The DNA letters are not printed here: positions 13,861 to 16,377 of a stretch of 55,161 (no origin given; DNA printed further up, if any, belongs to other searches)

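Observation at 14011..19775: Candidate novel surface module, copy 1: pilin-signal protein (family A) directly coupled to a giant Cys-rich secreted protein (family B)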

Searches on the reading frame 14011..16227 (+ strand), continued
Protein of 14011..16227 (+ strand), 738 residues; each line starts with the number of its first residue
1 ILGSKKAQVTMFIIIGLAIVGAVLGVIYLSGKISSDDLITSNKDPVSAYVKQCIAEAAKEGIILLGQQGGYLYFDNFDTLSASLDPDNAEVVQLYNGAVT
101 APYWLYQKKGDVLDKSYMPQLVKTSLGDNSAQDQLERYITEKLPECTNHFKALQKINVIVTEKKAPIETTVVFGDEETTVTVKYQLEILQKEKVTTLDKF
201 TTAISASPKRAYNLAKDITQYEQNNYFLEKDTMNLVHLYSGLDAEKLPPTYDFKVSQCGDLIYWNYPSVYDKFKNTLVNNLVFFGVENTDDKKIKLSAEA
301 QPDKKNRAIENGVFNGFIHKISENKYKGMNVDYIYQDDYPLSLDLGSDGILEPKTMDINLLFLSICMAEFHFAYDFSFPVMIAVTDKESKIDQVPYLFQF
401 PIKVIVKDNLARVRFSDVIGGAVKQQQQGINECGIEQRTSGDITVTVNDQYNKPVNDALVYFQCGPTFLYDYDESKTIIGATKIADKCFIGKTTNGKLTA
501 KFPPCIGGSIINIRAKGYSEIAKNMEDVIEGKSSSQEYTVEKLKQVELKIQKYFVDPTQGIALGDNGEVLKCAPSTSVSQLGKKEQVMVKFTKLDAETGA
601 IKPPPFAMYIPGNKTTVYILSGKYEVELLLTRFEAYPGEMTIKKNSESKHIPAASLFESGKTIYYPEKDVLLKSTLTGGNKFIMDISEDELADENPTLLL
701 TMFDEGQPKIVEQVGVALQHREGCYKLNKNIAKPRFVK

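Call 59: search_protein_representatives(alignment_id=A1)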
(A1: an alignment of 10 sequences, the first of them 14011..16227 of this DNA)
Query: 10 sequences, 713 profile positions. Proteins with E-value up to 0.001 (for the whole library): 8877; up to 1e-10: 6169; up to 1e-30: 1709. The best 150 are listed.
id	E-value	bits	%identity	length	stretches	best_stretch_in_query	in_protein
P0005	2.4e-247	839.1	-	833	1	3-712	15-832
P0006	4.5e-241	818.4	-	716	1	6-712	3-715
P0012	1.5e-214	730.7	-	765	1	3-712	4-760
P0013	1.4e-211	720.9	-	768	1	4-712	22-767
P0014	4.7e-207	705.9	-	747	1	3-712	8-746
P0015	1.6e-197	674.5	-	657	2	4-626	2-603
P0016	1.5e-192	658.0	-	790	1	6-712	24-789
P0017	2.0e-191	654.3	-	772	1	5-712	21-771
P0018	1.4e-190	651.5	-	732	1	5-712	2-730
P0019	3.0e-188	643.8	-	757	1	7-712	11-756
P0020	2.3e-187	640.8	-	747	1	2-712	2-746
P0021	6.5e-187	639.4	-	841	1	4-712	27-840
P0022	2.8e-185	634.0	-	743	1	4-712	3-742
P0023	6.2e-185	632.8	-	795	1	5-712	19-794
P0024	1.4e-182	625.0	-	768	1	3-713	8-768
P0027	4.8e-178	610.1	-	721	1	1-713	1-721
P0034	3.3e-172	590.8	-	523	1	61-540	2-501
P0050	3.0e-161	554.5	-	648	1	4-635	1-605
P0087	1.9e-138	479.1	-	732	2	4-448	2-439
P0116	1.3e-131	456.5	-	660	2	4-624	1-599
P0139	8.6e-127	440.6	-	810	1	5-700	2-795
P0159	2.8e-124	432.3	-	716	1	6-712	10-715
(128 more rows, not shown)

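Call 61: search_protein_families(library=pfam, proteins=[L044:9257-10096:+, L033:11485-13968:+, L054:6327-8903:+, L002:8106-9155:+], max_evalue=0.01)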
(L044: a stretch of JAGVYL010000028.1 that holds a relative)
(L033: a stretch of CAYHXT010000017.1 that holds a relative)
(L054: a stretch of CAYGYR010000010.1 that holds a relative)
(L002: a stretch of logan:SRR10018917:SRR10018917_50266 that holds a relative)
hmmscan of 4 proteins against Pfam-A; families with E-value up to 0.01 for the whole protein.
L044:9257-10096:+ (279 aa): 1 family
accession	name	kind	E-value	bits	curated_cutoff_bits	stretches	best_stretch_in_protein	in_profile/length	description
PF01478.23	Peptidase_A24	-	9.4e-15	55.4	26.5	1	7-121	1-103/104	Type IV leader peptidase family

L033:11485-13968:+ (827 aa): 0 families

L054:6327-8903:+ (858 aa): 0 families

L002:8106-9155:+ (349 aa): 0 families

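Call 67: list_cluster_members(proteins=[P0012, P0015, P0027, P0034, P0050, P0087, P0116, P0139, P0159, P0011])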
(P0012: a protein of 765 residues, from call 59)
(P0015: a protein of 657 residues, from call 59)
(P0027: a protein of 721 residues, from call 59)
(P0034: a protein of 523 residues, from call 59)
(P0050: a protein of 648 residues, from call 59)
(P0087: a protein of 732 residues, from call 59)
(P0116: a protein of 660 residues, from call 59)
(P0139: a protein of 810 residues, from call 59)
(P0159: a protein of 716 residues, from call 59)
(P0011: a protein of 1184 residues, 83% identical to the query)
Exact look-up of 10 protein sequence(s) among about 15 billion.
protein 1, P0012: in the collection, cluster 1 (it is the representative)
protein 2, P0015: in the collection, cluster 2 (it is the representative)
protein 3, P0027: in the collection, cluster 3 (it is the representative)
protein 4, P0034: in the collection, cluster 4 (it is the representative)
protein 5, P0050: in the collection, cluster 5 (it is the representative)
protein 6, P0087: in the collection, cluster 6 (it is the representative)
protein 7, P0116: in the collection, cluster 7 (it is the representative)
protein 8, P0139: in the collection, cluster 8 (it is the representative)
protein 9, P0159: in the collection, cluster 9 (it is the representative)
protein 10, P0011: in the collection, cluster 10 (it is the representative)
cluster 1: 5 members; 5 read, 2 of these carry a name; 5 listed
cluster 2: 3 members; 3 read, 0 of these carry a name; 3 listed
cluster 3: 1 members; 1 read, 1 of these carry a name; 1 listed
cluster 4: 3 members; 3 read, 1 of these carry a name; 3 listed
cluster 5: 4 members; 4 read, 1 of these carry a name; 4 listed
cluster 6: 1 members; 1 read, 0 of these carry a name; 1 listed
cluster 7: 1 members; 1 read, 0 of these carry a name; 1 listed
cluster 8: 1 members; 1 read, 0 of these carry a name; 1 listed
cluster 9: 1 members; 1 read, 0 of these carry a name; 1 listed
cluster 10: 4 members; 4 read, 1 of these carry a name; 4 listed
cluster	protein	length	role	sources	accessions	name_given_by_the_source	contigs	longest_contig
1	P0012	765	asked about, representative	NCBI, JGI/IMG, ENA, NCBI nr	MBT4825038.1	hypothetical protein HON88_07605 [Candidatus Woesearchaeota archaeon] | hypothetical protein | hypothetical protein [Candidatus Woesearchaeota archaeon]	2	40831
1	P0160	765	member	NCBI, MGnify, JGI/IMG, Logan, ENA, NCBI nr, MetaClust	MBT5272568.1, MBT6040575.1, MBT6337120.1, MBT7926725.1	hypothetical protein HN695_00155 [Candidatus Woesearchaeota archaeon] | FL=1 | hypothetical protein [Candidatus Woesearchaeota archaeon]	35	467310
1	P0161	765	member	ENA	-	-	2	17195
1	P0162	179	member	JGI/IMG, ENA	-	-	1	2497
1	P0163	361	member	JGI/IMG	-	-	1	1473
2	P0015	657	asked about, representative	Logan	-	-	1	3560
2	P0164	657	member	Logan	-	-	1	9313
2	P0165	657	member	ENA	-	-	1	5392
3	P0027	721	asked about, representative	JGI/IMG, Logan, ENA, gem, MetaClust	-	\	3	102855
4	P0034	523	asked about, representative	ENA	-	-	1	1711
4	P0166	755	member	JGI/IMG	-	hypothetical protein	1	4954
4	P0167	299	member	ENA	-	-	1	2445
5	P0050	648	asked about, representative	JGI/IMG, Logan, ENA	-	-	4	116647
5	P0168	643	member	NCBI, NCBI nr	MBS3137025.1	hypothetical protein J4232_01205 [Candidatus Woesearchaeota archaeon] | hypothetical protein [Candidatus Woesearchaeota archaeon]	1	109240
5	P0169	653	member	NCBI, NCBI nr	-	-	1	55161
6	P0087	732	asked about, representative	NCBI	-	-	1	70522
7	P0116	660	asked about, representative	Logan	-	-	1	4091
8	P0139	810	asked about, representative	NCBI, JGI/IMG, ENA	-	-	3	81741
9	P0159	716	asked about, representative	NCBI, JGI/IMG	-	-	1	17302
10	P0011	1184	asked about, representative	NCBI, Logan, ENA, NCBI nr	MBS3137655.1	hypothetical protein J4232_04435 [Candidatus Woesearchaeota archaeon] | hypothetical protein [Candidatus Woesearchaeota archaeon]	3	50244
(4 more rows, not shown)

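Call 80: fold_search(model_id=the predicted structure, library=viral)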
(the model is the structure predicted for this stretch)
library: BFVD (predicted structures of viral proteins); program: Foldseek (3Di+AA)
matches with E <= 10: 790; with E <= 0.001: 35
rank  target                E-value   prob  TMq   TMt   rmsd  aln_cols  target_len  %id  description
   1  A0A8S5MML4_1          1.5e-07  1.00  0.13  0.12  22.2       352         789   10  Cell wall surface anchor family domain protein [Siphoviridae sp. ctxc31]
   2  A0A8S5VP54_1          1.7e-07  1.00  0.10  0.06  36.8       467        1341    9  (no name in the UniProt tables at hand)
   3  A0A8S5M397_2          2.0e-07  1.00  0.12  0.09  32.9       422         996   12  FdeC-like protein [Siphoviridae sp. ctqpo8]
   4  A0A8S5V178            2.0e-07  1.00  0.10  0.07  46.5       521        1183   11  Baseplate J like protein [Siphoviridae sp. ct3r22]
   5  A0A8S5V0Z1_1          4.8e-07  0.99  0.12  0.10  32.5       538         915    9  Putative membrane protein [Siphoviridae sp. ct3r22]
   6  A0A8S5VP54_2          5.4e-07  1.00  0.15  0.09  25.0       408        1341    9  (no name in the UniProt tables at hand)
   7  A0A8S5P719            5.7e-07  1.00  0.14  0.11  26.9       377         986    9  Baseplate wedge protein (Fragment) [Herelleviridae sp. cttEB8]
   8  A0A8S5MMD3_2          9.3e-07  0.99  0.12  0.09  40.4       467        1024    9  Baseplate J like protein [Siphoviridae sp. ctxc31]
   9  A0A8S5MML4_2          2.1e-06  1.00  0.10  0.10  35.6       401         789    9  Cell wall surface anchor family domain protein [Siphoviridae sp. ctxc31]
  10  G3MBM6                2.8e-06  0.99  0.10  0.19  27.8       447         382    9  Gp160 [Bacillus phage G]
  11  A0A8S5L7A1            4.6e-06  0.87  0.09  0.06  37.1       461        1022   10  Structural protein [CrAss-like virus sp. ctt4r3]
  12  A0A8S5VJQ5            5.5e-06  1.00  0.10  0.14  13.6       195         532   12  (no name in the UniProt tables at hand)
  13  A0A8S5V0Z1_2          5.5e-06  1.00  0.10  0.09  25.6       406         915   10  Putative membrane protein [Siphoviridae sp. ct3r22]
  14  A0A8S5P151            5.8e-06  1.00  0.12  0.20  21.9       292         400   10  Putative transglutaminase-family protein [Siphoviridae sp. ctEqU3]
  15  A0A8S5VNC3            1.0e-05  0.96  0.09  0.08  34.3       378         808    9  (no name in the UniProt tables at hand)
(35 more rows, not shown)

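Call 85: search_solved_structures(query=A1, max_evalue=1)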
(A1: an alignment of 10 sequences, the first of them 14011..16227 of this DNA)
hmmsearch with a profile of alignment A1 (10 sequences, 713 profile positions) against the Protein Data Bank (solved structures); distinct sequences matched with E-value up to 1: 0.

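Call 86: search_protein_families(library=padloc, proteins=[window:14011-16227:+], max_evalue=0.01)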
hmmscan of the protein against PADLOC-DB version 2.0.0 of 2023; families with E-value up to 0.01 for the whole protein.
window:14011-16227:+ (738 aa): 0 families

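Call 94: search_protein_families(library=pfam, alignment_id=A8, max_evalue=0.0001)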
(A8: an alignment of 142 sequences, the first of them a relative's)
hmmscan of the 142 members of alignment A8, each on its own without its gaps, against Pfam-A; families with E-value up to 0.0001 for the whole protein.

A. member 1, L001:5979-7817:- (612 aa): 0 families

B. families by the number of members that match (of 142 scanned): 64 families (the first 25 are shown)
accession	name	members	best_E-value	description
PF09334.17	tRNA-synt_1g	18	4.4e-151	tRNA synthetases class I (M)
PF01588.26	tRNA_bind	18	1.9e-29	Putative tRNA binding domain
PF00133.28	tRNA-synt_1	18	5.3e-27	tRNA synthetases class I (I, L, M and V)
PF01406.26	tRNA-synt_1e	18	2.1e-13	tRNA synthetases class I (C) catalytic domain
PF19303.5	Anticodon_3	18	3.7e-13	Anticodon binding domain of methionyl tRNA ligase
PF01921.24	tRNA-synt_1f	18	1e-10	tRNA synthetases class I (K)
PF08264.19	Anticodon_1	12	1.1e-09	Anticodon-binding domain of tRNA ligase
PF18765.7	Polbeta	10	1.6e-13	Polymerase beta, Nucleotidyltransferase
PF01909.29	NTP_transf_2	10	2.2e-11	Nucleotidyltransferase domain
PF01015.23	Ribosomal_S3Ae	5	8.2e-15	Ribosomal S3Ae family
PF00303.24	Thymidylat_synt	3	5.1e-98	Thymidylate synthase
PF00382.24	TFIIB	3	1.5e-50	Transcription factor TFIIB repeat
PF05168.19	HEPN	3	1.1e-28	HEPN domain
PF04326.19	SLFN_AlbA_2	3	5.6e-24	Schlafen, AlbA_2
PF08271.17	Zn_Ribbon_TF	3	8.1e-13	TFIIB zinc-binding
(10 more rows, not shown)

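Call 98: find_related_loci(query=A1, collection=viral_contigs, flank=8000)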
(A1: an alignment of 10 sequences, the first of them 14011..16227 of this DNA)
Query A1 (738 aa) in viral_contigs; peptide patterns used: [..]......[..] (x = any residue, [..] = any of these).
16 stretches matched a pattern, but none encodes a relative of the query by tblastn (E <= 1e-3).
